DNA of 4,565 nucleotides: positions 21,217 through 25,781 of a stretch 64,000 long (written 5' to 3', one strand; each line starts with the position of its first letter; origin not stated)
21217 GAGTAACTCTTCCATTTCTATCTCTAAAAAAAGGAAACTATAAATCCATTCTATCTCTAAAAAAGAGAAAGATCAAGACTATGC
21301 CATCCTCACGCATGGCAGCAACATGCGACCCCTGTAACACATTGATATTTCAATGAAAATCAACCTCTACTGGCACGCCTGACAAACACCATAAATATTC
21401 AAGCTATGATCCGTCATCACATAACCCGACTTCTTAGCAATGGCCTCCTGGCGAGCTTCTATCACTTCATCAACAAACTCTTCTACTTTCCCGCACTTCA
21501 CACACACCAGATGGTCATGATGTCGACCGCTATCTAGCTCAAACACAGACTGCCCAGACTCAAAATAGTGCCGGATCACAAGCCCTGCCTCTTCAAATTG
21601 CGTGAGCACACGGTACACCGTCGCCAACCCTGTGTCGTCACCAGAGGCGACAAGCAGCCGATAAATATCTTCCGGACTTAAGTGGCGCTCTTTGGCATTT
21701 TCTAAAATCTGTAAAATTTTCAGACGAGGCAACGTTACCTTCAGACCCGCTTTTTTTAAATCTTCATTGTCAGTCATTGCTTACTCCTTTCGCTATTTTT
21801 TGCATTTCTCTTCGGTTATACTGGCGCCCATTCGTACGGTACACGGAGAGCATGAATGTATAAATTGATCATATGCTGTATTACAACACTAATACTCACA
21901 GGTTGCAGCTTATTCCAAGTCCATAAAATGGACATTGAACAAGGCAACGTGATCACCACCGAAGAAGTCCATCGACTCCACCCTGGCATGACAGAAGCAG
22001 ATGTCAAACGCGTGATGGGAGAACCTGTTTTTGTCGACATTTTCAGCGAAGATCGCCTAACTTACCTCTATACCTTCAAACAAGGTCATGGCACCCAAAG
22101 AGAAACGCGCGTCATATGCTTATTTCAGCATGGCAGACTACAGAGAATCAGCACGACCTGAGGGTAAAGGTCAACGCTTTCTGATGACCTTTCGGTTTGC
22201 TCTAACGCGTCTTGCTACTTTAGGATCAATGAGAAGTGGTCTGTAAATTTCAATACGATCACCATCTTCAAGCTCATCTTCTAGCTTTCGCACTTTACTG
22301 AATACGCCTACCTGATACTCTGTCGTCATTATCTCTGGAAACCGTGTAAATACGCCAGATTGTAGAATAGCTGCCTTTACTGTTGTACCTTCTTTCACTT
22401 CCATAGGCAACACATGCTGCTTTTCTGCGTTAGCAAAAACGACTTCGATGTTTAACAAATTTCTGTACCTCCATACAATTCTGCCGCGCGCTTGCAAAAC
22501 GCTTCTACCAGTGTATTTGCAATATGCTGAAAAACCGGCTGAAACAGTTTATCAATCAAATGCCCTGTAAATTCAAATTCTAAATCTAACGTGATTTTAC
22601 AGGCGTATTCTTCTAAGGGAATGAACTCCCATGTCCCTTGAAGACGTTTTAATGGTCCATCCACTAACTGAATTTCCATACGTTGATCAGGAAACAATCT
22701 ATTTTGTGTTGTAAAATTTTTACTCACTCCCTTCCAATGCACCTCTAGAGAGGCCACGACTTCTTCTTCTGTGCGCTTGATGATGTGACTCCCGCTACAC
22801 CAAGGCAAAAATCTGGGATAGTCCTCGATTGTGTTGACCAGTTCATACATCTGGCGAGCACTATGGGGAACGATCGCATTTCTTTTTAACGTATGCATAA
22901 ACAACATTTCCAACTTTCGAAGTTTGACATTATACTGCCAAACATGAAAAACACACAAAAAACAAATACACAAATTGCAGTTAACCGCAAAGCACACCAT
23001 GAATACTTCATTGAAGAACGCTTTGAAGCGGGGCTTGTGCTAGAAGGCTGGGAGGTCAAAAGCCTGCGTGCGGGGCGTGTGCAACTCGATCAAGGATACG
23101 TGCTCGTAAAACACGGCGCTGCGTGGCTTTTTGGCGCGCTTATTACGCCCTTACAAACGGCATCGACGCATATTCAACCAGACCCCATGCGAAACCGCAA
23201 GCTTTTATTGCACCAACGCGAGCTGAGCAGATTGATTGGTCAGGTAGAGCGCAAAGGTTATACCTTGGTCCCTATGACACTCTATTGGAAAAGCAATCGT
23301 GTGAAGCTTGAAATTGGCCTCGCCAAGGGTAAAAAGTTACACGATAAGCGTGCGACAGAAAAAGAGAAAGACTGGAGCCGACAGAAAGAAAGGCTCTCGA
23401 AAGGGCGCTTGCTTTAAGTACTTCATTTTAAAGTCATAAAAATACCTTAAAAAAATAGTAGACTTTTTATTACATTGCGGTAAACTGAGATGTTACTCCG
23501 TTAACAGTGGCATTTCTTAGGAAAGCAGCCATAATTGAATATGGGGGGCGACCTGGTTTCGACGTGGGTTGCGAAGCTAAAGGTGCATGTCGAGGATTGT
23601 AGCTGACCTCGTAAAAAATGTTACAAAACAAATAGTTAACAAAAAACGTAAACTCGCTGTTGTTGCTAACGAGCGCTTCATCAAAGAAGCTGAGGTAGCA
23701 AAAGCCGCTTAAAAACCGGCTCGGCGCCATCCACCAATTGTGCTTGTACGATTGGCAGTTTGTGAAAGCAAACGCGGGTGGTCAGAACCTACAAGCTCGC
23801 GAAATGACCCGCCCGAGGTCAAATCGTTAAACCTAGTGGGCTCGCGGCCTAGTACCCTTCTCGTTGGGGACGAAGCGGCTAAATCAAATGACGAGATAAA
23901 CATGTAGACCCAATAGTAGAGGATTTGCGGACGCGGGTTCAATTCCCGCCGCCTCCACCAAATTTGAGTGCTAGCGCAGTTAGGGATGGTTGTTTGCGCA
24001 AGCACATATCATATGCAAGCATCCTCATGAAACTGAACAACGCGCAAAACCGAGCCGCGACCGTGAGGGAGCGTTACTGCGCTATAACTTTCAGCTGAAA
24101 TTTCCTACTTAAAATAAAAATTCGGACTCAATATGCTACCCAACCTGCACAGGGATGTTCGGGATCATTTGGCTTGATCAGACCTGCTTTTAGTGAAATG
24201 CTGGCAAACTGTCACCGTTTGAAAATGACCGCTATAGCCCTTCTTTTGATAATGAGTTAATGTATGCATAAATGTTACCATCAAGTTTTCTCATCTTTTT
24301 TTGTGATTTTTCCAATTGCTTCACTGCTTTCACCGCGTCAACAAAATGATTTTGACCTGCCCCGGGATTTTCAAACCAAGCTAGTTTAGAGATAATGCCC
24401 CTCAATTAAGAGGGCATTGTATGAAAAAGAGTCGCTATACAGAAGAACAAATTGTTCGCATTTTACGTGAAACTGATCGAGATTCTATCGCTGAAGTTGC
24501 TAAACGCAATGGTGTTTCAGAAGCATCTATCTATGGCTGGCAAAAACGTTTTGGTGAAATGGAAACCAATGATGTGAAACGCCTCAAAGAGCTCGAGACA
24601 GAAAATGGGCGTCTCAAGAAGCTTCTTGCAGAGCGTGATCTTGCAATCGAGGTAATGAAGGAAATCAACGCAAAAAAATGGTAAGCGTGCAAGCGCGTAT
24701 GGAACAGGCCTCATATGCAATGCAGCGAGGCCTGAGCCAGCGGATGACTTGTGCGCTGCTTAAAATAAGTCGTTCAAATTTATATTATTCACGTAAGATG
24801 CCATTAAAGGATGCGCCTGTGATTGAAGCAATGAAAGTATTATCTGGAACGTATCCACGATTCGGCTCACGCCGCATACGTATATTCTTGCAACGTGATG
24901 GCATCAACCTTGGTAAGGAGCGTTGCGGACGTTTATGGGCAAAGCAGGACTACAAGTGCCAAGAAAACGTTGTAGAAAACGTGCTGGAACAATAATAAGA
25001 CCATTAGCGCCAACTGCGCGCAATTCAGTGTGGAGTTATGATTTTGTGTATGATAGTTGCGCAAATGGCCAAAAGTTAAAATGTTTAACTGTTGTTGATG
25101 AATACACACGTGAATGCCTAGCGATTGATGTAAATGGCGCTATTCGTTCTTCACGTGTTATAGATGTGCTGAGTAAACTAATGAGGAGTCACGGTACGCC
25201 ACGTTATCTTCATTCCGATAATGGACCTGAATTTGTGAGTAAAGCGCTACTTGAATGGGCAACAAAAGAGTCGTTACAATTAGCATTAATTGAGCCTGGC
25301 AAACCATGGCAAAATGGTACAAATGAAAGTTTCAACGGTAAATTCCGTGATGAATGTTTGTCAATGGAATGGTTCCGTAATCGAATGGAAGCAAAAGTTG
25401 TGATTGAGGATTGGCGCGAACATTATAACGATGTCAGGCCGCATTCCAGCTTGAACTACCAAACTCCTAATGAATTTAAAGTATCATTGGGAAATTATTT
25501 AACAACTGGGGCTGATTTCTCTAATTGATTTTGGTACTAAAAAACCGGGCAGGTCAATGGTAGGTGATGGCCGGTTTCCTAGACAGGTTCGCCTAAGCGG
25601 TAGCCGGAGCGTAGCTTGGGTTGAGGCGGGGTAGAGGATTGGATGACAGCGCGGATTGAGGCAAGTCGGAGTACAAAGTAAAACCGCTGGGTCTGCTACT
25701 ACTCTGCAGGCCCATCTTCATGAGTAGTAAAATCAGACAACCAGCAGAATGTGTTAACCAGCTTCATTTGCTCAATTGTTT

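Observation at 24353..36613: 12.3-kb defence block bracketed by an IS3 left end and a solo IS3 right end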

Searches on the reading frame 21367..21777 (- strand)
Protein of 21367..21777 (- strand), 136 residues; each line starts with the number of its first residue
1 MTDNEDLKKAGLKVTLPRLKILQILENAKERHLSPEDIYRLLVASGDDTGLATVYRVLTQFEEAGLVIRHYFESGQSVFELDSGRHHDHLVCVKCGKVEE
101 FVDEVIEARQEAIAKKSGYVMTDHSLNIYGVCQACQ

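Call 10: search_protein_families(library=pfam, proteins=[window:21367-21777:-], max_evalue=0.01)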
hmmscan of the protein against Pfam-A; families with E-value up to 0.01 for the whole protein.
window:21367-21777:- (136 aa): 4 families
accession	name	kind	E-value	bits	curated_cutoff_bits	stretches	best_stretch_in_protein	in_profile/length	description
PF01475.25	FUR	-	9.7e-44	148.8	23.1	1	9-129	1-121/121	Ferric uptake regulator family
PF07255.17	Benyvirus_14KDa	-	0.0012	19.3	28.1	1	81-135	57-108/125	Benyvirus 14KDa protein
PF12840.13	HTH_20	-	0.0015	18.9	27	1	18-67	6-48/51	Helix-turn-helix domain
PF23234.1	WH4_Lhr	-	0.0051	16.8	27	0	43-74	28-59/87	Large helicase-related protein, winged-helix domain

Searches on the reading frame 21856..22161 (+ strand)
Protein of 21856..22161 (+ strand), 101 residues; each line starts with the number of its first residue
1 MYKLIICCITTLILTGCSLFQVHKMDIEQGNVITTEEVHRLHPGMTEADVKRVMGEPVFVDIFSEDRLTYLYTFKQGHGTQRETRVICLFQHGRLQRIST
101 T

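Call 10: search_protein_families(library=pfam, proteins=[window:21856-22161:+], max_evalue=0.01)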
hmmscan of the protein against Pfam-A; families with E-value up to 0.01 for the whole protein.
window:21856-22161:+ (101 aa): 1 family
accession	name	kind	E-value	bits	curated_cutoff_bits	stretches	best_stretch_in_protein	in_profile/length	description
PF04355.18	BamE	-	1.1e-17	64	23.2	1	30-98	1-69/71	Outer membrane protein assembly factor BamE domain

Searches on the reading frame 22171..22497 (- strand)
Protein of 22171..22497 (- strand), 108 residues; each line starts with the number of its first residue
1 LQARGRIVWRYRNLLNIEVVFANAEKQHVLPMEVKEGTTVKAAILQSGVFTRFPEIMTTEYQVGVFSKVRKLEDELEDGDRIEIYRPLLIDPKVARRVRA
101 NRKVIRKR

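Call 10: search_protein_families(library=pfam, proteins=[window:22171-22497:-], max_evalue=0.01)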
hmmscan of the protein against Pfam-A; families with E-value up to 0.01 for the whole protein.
window:22171-22497:- (108 aa): 1 family
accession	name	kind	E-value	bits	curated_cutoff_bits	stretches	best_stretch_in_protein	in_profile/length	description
PF03658.20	Ub-RnfH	-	8.8e-32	109.7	23.7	1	15-97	1-83/83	RnfH family Ubiquitin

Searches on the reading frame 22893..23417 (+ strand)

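Call 10: search_protein_families(library=pfam, proteins=[window:22893-23417:+], max_evalue=0.01)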
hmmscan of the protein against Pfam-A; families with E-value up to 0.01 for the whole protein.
window:22893-23417:+ (174 aa): 1 family
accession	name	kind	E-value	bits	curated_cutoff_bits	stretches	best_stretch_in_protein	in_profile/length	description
PF01668.23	SmpB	-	9.8e-58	194.6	27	1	28-169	1-141/143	SmpB protein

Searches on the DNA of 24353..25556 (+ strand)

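Call 70: search_dna_similar(query=window:24353-25556:+, collection=plasmids, mode=distant, max_rows=12)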
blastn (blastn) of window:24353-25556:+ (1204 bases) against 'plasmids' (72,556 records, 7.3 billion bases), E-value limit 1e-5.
Records with a match: 54; places in all: 55; records where one place covers at least 80% of the query: 5.
Best place of each record, by identity: 80-90% 1; 60-80% 53.
By first word of the organism name: Burkholderia 44; Legionella 3; Caballeronia 2; Mycetohabitans 2; Pseudomonas 1; Nitrosospira 1; Nitratidesulfovibrio 1.
By predicted mobility (MOB-suite, as given by PLSDB): non-mobilizable 30; conjugative 16; mobilizable 8.
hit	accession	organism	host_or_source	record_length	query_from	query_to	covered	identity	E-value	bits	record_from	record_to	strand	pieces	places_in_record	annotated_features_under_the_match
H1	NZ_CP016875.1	Legionella pneumophila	Glomma River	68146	1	1204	100%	70.7%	6e-156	558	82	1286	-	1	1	IS3 family transposase | hypothetical protein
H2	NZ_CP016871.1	Legionella pneumophila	industrial building air scrubber liquid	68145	1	1204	100%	70.7%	6e-156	558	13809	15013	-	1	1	IS3 family transposase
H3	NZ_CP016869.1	Legionella pneumophila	clinical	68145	1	1204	100%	70.7%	6e-156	558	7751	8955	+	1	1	IS3 family transposase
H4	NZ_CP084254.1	Caballeronia sp. Sq4a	Anasa tristis,Cell culture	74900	1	1115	93%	66.3%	5e-75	289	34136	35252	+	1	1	IS3 family transposase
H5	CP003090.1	Burkholderia sp. YI23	-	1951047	1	1115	93%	65.9%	8e-66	260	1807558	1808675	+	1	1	Transposase B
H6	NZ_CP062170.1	Mycetohabitans endofungorum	-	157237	219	1127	46%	68.3%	4e-19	194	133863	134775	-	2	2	IS3 family transposase | hypothetical protein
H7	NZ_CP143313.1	Pseudomonas sp. JS3066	cell culture,soil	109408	685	1097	34%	66.9%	1e-24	122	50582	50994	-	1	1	none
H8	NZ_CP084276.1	Caballeronia grimmiae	Leptoglossus zonatus,Cell culture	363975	940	1127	16%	67.9%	4e-6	62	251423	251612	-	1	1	none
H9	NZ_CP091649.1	Burkholderia aenigmatica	-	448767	946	1108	14%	73.9%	2e-17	100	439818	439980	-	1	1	none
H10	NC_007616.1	Nitrosospira multiformis ATCC 25196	-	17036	930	1094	14%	70.1%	2e-9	72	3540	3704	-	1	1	IS3 family transposase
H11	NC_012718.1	Burkholderia glumae BGR1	-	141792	197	338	12%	78.2%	8e-22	113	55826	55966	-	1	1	none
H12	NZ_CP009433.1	Burkholderia glumae LMG 2196 = ATCC 33617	Oryza sativa, grain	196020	197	338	12%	78.2%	8e-22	113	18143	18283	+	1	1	none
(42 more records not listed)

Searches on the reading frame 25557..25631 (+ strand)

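Call 36: search_protein_families(library=pfam, proteins=[window:25557-25631:+], max_evalue=10)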
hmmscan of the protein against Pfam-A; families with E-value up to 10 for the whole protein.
seq(25 aa): 1 family
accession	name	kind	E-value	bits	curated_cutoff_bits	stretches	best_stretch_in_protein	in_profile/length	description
PF05930.18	Phage_AlpA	-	2.2e-06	27.8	21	1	3-24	25-45/51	Prophage CP4-57 regulatory protein (AlpA)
